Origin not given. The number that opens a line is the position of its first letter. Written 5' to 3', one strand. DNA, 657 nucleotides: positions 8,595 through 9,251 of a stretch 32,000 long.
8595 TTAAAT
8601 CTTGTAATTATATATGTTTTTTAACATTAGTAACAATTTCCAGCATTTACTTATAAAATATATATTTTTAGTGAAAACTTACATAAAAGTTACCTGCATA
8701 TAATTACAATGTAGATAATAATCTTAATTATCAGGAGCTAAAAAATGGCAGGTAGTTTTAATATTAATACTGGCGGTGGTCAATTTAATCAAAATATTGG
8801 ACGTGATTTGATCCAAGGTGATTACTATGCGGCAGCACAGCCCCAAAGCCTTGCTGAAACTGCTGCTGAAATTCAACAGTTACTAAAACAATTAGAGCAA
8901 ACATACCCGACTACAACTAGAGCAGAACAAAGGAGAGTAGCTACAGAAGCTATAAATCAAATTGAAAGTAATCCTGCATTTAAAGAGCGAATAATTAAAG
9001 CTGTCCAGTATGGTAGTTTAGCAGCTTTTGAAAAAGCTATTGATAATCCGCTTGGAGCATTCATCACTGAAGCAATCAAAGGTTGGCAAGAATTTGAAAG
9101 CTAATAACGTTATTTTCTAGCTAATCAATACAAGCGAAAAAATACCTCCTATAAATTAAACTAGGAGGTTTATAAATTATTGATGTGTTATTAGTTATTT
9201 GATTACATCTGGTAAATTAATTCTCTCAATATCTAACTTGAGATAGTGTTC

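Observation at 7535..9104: Island cargo: membrane-anchored 327-aa protein plus a 119-aa soluble paralogue of its central region, with no nameable domain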

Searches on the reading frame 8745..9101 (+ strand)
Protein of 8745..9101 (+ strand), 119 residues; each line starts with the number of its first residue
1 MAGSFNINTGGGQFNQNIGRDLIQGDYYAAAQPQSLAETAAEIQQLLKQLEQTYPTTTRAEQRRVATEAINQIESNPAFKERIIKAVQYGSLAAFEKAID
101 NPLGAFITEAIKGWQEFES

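Call 5: search_protein_families(library=pfam, proteins=[window:8745-9101:+], max_evalue=1)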
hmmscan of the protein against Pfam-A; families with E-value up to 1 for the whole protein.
window:8745-9101:+ (119 aa): 6 families
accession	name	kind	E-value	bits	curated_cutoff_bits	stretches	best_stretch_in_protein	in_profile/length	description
PF04286.17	DUF445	-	0.028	14.8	33.8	1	34-116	247-328/368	Protein of unknown function (DUF445)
PF18144.7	SMODS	-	0.06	14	26.5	1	26-85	76-136/164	Second Messenger Oligonucleotide or Dinucleotide Synthetase domain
PF09278.17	MerR-DNA-bind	-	0.062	14.4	25.4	1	41-75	18-50/65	MerR, DNA binding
PF09748.14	Med10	-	0.087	13.2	23.3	1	34-75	25-66/119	Transcription factor subunit Med10 of Mediator complex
PF04168.17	Alpha-E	-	0.12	12.5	20.8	1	32-76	217-262/294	A predicted alpha-helical domain with a conserved ER motif.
PF15112.11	DUF4559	-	0.14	12.1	27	1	35-86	190-240/305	Domain of unknown function (DUF4559)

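Call 7: search_protein_families(library=ncbifam, proteins=[window:8745-9101:+], max_evalue=1)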
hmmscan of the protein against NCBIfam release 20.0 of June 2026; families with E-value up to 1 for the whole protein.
window:8745-9101:+ (119 aa): 1 family
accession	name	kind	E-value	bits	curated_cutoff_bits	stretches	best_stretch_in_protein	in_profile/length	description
NF052384.1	Lys_5_6_mutase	equivalog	0.026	13.1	600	1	14-89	69-144/511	lysine 5,6-aminomutase subunit alpha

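Call 8: search_protein_families(library=padloc, proteins=[window:8745-9101:+], max_evalue=1)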
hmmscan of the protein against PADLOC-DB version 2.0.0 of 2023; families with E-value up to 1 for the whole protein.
window:8745-9101:+ (119 aa): 1 family
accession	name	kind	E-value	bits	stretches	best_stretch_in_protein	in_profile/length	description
PDLC04449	PDC-M14B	-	0.001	16.6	1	5-87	154-234/267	-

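Call 9: search_protein_families(library=phrogs, proteins=[window:8745-9101:+], max_evalue=1)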
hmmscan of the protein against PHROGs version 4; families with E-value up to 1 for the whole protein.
window:8745-9101:+ (119 aa): 1 family
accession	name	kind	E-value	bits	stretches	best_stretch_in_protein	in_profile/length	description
phrog_37496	-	unknown function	0.13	13.2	1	36-85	12-56/84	-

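Call 10: find_homologous_proteins(query=window:8745-9101:+, max_evalue=0.01)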
Query window:8745-9101:+ (119 aa): 65 proteins with E <= 0.01 among 70 candidates.
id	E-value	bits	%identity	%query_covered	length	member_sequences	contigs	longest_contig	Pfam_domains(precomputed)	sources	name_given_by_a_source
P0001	2.7e-67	242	97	100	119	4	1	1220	-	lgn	-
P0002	3.5e-50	187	76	100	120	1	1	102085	-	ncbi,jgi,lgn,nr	ncbi:MAG: hypothetical protein KME50_21595 [Nostoc desertorum CM1-VF14]|jgi:hypothetical protein|nr:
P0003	6.4e-48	179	74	100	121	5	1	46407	-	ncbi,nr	ncbi:hypothetical protein H6H01_32230 [Nostoc calcicola FACHB-3891]|nr:hypothetical protein [Nostoc 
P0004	1.1e-47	179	74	99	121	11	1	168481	-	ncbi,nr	ncbi:hypothetical protein GTQ43_33055 [Nostoc sp. KVJ3]|nr:hypothetical protein [Nostoc sp. KVJ3]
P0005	3.0e-47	177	74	99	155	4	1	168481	-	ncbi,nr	ncbi:hypothetical protein [Nostoc sp. KVJ3]|nr:hypothetical protein [Nostoc sp. KVJ3]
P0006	5.9e-47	176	73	95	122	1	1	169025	-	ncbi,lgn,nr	ncbi:hypothetical protein BV378_24850 [Nostoc sp. RF31YmG]|nr:hypothetical protein BV378_24850 [Nost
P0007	7.0e-47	176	73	100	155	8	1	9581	-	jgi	jgi:hypothetical protein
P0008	3.8e-46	174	71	100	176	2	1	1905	-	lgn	-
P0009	2.3e-45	171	70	100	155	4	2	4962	-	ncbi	ncbi:hypothetical protein [Nostoc sp.]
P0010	3.9e-45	170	70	100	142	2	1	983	-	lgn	-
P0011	5.1e-45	170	70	100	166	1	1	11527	-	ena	-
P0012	2.8e-44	168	68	100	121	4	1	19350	-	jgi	jgi:hypothetical protein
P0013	5.0e-44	167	68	100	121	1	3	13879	-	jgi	jgi:CHASE3 domain sensor protein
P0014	8.1e-44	166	70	99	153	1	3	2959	-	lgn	-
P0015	2.9e-43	164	66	100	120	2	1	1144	-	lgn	-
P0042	1.4e-28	117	71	73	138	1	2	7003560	-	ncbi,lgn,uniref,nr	ncbi:cell division protein ZapA [Cylindrospermum stagnale]|uniref:cell division protein ZapA n=1 Tax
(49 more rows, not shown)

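Call 16: search_solved_structures(query=A2, max_evalue=10)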
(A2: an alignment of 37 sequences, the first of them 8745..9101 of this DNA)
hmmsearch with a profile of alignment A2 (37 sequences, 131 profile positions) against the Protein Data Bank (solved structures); distinct sequences matched with E-value up to 10: 7.
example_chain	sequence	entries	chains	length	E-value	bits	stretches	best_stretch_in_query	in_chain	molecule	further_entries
8tn1_A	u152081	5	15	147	0.15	15.1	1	38-111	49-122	De novo designed 4 helix bundles | De novo designed protein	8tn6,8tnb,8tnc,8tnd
2m2e_A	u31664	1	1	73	0.16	15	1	51-90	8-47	DnaJ homolog subfamily C member 2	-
9dx2_H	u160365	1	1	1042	0.19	14.7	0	68-95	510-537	GATOR2 complex protein WDR24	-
3hiu_A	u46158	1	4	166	0.28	14.2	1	55-100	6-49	Uncharacterized protein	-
7ar9_s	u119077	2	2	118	1.7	11.6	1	77-125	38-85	NUOP7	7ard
7qtz_A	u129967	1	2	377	1.7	11.6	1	75-121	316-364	Putative salivary serpin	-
5xau_B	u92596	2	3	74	3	10.8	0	31-63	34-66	Laminin subunit beta-1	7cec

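Call 25: find_homologous_proteins(query=A2, max_evalue=0.001)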
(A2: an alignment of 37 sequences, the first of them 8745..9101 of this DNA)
Query A2 (37 sequences) (119 aa, profile of the alignment): 1161 proteins with E <= 0.001 among 8000 candidates; the best 120 are listed.
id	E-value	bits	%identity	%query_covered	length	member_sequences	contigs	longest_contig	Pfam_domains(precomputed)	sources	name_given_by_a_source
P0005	5.4e-64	232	74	99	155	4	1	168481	-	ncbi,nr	ncbi:hypothetical protein [Nostoc sp. KVJ3]|nr:hypothetical protein [Nostoc sp. KVJ3]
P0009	6.3e-63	228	70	100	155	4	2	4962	-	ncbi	ncbi:hypothetical protein [Nostoc sp.]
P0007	1.3e-62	227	73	100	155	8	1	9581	-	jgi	jgi:hypothetical protein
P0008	1.6e-62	227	71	100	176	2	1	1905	-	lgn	-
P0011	2.1e-62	227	70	100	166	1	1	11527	-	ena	-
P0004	2.9e-62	226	74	99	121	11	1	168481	-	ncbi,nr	ncbi:hypothetical protein GTQ43_33055 [Nostoc sp. KVJ3]|nr:hypothetical protein [Nostoc sp. KVJ3]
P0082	7.8e-62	225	74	100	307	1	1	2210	-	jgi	jgi:hypothetical protein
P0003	9.5e-62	224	74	100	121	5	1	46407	-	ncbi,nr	ncbi:hypothetical protein H6H01_32230 [Nostoc calcicola FACHB-3891]|nr:hypothetical protein [Nostoc 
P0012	1.8e-60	220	68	100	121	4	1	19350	-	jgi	jgi:hypothetical protein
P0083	3.4e-60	219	67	100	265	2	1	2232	-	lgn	-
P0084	5.6e-60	219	66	99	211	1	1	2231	-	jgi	-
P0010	9.0e-60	218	70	100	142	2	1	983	-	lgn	-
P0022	1.4e-59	217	65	100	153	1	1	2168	-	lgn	-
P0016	1.5e-59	217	67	100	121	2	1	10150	-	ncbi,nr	ncbi:hypothetical protein DP117_32525 [Brasilonema sp. UFV-L1]|nr:hypothetical protein [Brasilonema 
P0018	1.7e-59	217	66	100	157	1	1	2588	-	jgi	jgi:hypothetical protein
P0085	2.1e-59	217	67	100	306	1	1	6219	-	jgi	jgi:hypothetical protein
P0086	2.7e-59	217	65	100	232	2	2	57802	-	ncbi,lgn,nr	ncbi:hypothetical protein NIES22_72980 (plasmid) [Calothrix brevissima NIES-22]|nr:hypothetical prot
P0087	9.2e-59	215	65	100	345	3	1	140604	PF12770.13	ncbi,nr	ncbi:hypothetical protein B4U84_28085 [Westiellopsis prolifica IICB1]|nr:hypothetical protein B4U84_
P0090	7.6e-55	202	63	99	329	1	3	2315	-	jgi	-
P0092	2.1e-53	197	64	92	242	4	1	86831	-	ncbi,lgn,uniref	ncbi:hypothetical protein [Nostoc sp. C117]|uniref:hypothetical protein n=1 Tax=Nostoc sp. C117 TaxI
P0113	8.0e-47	176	53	96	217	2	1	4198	PF18742.8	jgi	jgi:deoxycytidylate deaminase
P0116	1.2e-46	176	53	96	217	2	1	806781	-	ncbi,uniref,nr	ncbi:hypothetical protein [Nostoc commune]|uniref:hypothetical protein n=1 Tax=Nostoc commune TaxID=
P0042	2.9e-46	174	71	73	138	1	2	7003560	-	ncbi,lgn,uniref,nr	ncbi:cell division protein ZapA [Cylindrospermum stagnale]|uniref:cell division protein ZapA n=1 Tax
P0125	6.6e-46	173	55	97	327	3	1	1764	-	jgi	jgi:hypothetical protein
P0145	3.6e-44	168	45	100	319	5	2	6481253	PF12770.13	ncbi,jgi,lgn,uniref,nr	ncbi:MAG: CHAT domain-containing protein [Pelatocladus maniniholoensis HA4357-MV3]|jgi:hypothetical 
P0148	4.0e-44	167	47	97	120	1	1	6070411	-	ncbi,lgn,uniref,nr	ncbi:hypothetical protein [Mastigocladopsis repens]|uniref:hypothetical protein n=1 Tax=Mastigoclado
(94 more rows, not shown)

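Call 26: search_protein_families(library=pfam, proteins=[P0082, P0083, P0085, P0086, P0087, P0090, P0113, P0116, P0125, P0092], max_evalue=0.01)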
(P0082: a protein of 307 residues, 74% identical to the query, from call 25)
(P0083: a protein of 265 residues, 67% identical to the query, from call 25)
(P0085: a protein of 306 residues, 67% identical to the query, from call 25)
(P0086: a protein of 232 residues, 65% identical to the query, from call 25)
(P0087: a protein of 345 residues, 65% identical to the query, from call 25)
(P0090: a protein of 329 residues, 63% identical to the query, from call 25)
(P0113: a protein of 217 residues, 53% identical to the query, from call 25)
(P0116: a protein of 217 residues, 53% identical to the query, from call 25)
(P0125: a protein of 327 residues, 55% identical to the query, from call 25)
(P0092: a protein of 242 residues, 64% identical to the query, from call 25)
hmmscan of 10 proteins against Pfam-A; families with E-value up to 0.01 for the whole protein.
P0082 (307 aa): 0 families

P0083 (265 aa): 0 families

P0085 (306 aa): 0 families

P0086 (232 aa): 0 families

P0087 (345 aa): 1 family
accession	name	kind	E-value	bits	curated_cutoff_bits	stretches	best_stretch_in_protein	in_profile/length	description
PF12770.12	CHAT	-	1.9e-13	50.9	24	1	6-184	82-259/289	CHAT domain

P0090 (329 aa): 0 families

P0113 (217 aa): 1 family
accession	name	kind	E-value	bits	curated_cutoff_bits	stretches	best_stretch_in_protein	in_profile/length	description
PF18742.7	DpnII-MboI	-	4.3e-06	26.8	27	1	3-40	2-44/150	REase_DpnII-MboI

P0116 (217 aa): 2 families
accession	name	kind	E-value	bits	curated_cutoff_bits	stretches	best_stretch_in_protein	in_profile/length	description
PF18742.7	DpnII-MboI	-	0.0002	21.4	27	1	3-40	2-44/150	REase_DpnII-MboI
PF14039.11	YusW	-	0.00087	20.1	27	0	114-156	22-64/92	YusW-like protein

P0125 (327 aa): 1 family
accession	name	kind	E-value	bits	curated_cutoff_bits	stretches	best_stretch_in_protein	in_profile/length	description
PF01322.25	Cytochrom_C_2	-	0.0056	18.1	26.5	0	241-278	31-65/121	Cytochrome C'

P0092 (242 aa): 0 families

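Call 46: predict_structure(alignment_id=A2)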
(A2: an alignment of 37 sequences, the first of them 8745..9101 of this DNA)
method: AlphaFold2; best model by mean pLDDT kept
length: 119 residues; sequences in the alignment: 37
mean_pLDDT: 71.7   pTM: 0.59
mean pLDDT of the five models: 71.7, 69.9, 69.3, 69.1, 69.0
residues with pLDDT >= 90: 5; 70-90: 78; 50-70: 4; < 50: 32
segments of 3 or more residues with pLDDT < 50: 1-32
pLDDT, mean of each block of 10 residues (from residue 1): 34 36 40 69 87 86 89 88 83 85 85 77
secondary structure, 60 per line:
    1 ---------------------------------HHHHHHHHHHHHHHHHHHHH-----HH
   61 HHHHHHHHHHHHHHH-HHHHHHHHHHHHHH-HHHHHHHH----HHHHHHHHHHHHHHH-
elements in order: H34-53 H59-75 H77-90 H92-99 H104-118

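Call 59: fold_search(model_id=the predicted structure, library=pdb)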
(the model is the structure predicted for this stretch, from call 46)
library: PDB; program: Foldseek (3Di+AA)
matches with E <= 10: 134; with E <= 0.001: 0
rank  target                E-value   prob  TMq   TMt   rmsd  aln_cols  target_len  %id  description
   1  2lqg_MODEL_1_A        1.1e+00  0.10  0.18  0.15  12.7       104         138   13  Solution Structure of the R4 domain of talin (released 2013-02-13)
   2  6xkb_A                2.3e+00  0.11  0.24  0.22   6.4        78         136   20  Crystal structure of SR-related and CTD-associated factor 4(SCAF4-CID)with peptide S2,S5p-CTD (released 2021-01-20)
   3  2gsc_A                2.3e+00  0.07  0.19  0.20  13.2       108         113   14  Crystal Structure of the Conserved Hypothetical Cytosolic Protein Xcc0516 from Xanthomonas campestris (released 2006-10-03)
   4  3sjr_C                2.5e+00  0.13  0.31  0.31   9.9        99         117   12  Crystal structure of conserved unkown function protein CV_1783 from Chromobacterium violaceum ATCC 12472 (released 2011-07-06)
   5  7y17_F                2.5e+00  0.07  0.22  0.10  10.7        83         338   16  Crystal structure of ribosomal ITS2 pre-rRNA processing complex from Cyberlindnera jadinii (released 2023-06-14)
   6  5cwj                  2.8e+00  0.15  0.27  0.23   6.2        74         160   15  Crystal structure of de novo designed helical repeat protein DHR49 (released 2015-12-16)
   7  3k1s_B                3.0e+00  0.14  0.28  0.31  10.7        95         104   16  Crystal Structure of the PTS Cellobiose Specific Enzyme IIA from Bacillus anthracis (released 2009-10-13)
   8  2gsc_E                3.2e+00  0.07  0.20  0.21  10.8        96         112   14  Crystal Structure of the Conserved Hypothetical Cytosolic Protein Xcc0516 from Xanthomonas campestris (released 2006-10-03)
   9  2lfd_MODEL_1_A        3.3e+00  0.15  0.29  0.30  10.0        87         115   11  Solution NMR structure of Diiron protein in presence of 2 eq Zn2+, Northeast Structural Genomics Consortium Ta (released 2011-08-24)
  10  9k7w_A                3.3e+00  0.08  0.24  0.29   8.7        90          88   10  Crystal structure of designed nickel-induced homotrimer C3-Ni1-HH*3-18 (released 2025-10-29)
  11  3k1s_A                3.5e+00  0.12  0.28  0.30  10.9        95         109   16  Crystal Structure of the PTS Cellobiose Specific Enzyme IIA from Bacillus anthracis (released 2009-10-13)
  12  1sz9_A                3.5e+00  0.08  0.22  0.20   9.3        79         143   13  The RNA polymerase II CTD in mRNA processing: beta-turn recognition and beta-spiral model (released 2004-07-13)
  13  1t6u_D                3.7e+00  0.07  0.26  0.27  10.7       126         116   13  Nickel Superoxide Dismutase (NiSOD) Native 1.30 A Structure (released 2004-07-13)
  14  6xkb_D                3.9e+00  0.08  0.24  0.22   6.4        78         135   20  Crystal structure of SR-related and CTD-associated factor 4(SCAF4-CID)with peptide S2,S5p-CTD (released 2021-01-20)
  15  4qmi_A                3.9e+00  0.07  0.22  0.14  12.2        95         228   18  The XMAP215 family drives microtubule polymerization using a structurally diverse TOG array (released 2014-07-09)
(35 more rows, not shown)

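Call 60: search_protein_families(library=padloc, alignment_id=A2, max_evalue=0.01)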
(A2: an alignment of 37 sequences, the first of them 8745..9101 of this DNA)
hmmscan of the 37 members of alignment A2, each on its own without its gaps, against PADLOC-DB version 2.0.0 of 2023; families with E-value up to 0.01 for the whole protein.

A. member 1, window:8745-9101:+ (119 aa): 1 family
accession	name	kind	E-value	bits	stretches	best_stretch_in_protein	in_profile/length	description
PDLC04449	PDC-M14B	-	0.001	16.6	1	5-87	154-234/267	-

B. families by the number of members that match (of 37 scanned): 5 families
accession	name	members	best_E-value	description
PDLC04449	PDC-M14B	5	0.001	-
PDLC01847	CARF3--CARF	5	0.0014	-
PDLC04458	PDC-M15A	1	0.0034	-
PDLC02197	IetS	1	0.0048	-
PDLC00516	JetC1|JetC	1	0.0078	DUF3584 domain; MukB-like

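Call 61: search_protein_families(library=pfam, alignment_id=A2, max_evalue=0.01)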
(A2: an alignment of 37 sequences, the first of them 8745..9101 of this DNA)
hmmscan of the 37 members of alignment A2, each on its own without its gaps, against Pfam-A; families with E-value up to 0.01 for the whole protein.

A. member 1, window:8745-9101:+ (119 aa): 0 families

B. families by the number of members that match (of 37 scanned): 8 families
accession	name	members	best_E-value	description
PF05164.18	ZapA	3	0.0011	Cell division protein ZapA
PF05524.18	PEP-utilisers_N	2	0.0021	PEP-utilising enzyme, N-terminal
PF13535.11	ATP-grasp_4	1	0.00031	ATP-grasp domain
PF11382.13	MctB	1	0.0069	Copper transport outer membrane protein, MctB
PF05397.17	Med15_fungi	1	0.0077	Mediator complex subunit 15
PF09428.17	DUF2011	1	0.0078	Fungal protein of unknown function (DUF2011)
PF22590.2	Cas3-like_C_2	1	0.0084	CRISPR-associated nuclease/helicase Cas3, C-terminal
PF23937.1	DUF7272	1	0.0089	Family of unknown function (DUF7272)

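Call 62: find_encoding_contigs(protein=P0145, flank=7000, max_places=2)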
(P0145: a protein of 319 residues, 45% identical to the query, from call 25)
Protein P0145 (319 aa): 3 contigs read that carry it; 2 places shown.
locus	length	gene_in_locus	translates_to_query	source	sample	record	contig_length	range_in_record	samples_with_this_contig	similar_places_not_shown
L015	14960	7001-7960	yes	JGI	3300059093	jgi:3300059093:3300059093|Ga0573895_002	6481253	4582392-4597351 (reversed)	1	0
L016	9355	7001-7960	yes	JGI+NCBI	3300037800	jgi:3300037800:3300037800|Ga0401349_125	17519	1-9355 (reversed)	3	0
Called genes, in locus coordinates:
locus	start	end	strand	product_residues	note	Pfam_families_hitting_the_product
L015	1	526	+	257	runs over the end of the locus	PF01061:ABC2_membrane, PF12730:ABC2_membrane_4, PF12698:ABC2_membrane_3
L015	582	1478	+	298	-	PF02463:SMC_N (faint), PF00005:ABC_tran, PF13304:AAA_21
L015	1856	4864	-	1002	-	PF03466:LysR_substrate (weak), PF12849:PBP_like_2, PF16258:DUF4912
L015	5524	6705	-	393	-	PF00376:MerR, PF13411:MerR_1, PF09278:MerR-DNA-bind (weak), PF02570:CbiC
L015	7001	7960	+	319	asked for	PF12770:CHAT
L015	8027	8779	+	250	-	PF24883:NPHP3_N (faint), PF05729:NACHT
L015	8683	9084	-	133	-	-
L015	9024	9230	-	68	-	-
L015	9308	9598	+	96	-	PF13613:HTH_Tnp_4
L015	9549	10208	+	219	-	PF01609:DDE_Tnp_1, PF13359:DDE_Tnp_4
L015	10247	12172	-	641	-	PF01580:FtsK_SpoIIIE (faint)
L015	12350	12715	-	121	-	-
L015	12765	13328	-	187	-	-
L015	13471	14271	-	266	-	-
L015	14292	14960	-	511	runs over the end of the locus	PF03050:DDE_Tnp_IS66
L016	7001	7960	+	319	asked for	PF12770:CHAT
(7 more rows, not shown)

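Call 63: find_encoding_contigs(protein=P0148, flank=7000, max_places=1)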
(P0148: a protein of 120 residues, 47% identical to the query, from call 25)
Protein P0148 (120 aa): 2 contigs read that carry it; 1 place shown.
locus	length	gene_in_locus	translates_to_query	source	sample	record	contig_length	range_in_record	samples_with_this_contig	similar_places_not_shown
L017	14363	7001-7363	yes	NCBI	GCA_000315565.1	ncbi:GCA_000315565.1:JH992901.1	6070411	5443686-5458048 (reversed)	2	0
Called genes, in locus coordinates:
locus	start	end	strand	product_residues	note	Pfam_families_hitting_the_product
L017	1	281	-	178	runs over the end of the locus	-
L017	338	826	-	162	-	-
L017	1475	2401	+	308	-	PF06719:AraC_N, PF00165:HTH_AraC (weak), PF12833:HTH_18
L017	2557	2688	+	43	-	-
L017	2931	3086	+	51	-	-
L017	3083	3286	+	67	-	-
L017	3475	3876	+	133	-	PF13614:AAA_31, PF01656:CbiA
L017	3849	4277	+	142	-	PF13614:AAA_31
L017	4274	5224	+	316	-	PF02195:ParB_N, PF17762:HTH_ParB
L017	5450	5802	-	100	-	PF13613:HTH_Tnp_4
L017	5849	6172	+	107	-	PF00732:GMC_oxred_N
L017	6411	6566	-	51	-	-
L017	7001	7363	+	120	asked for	-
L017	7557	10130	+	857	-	PF13646:HEAT_2 (faint)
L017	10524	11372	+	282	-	PF05368:NmrA, PF01073:3Beta_HSD (faint), PF01370:Epimerase (weak), PF04321:RmlD_sub_bind (weak), PF13460:NAD_binding_10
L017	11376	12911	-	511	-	-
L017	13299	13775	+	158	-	PF08670:MEKHLA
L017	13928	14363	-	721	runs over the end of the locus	PF01656:CbiA (weak), PF13614:AAA_31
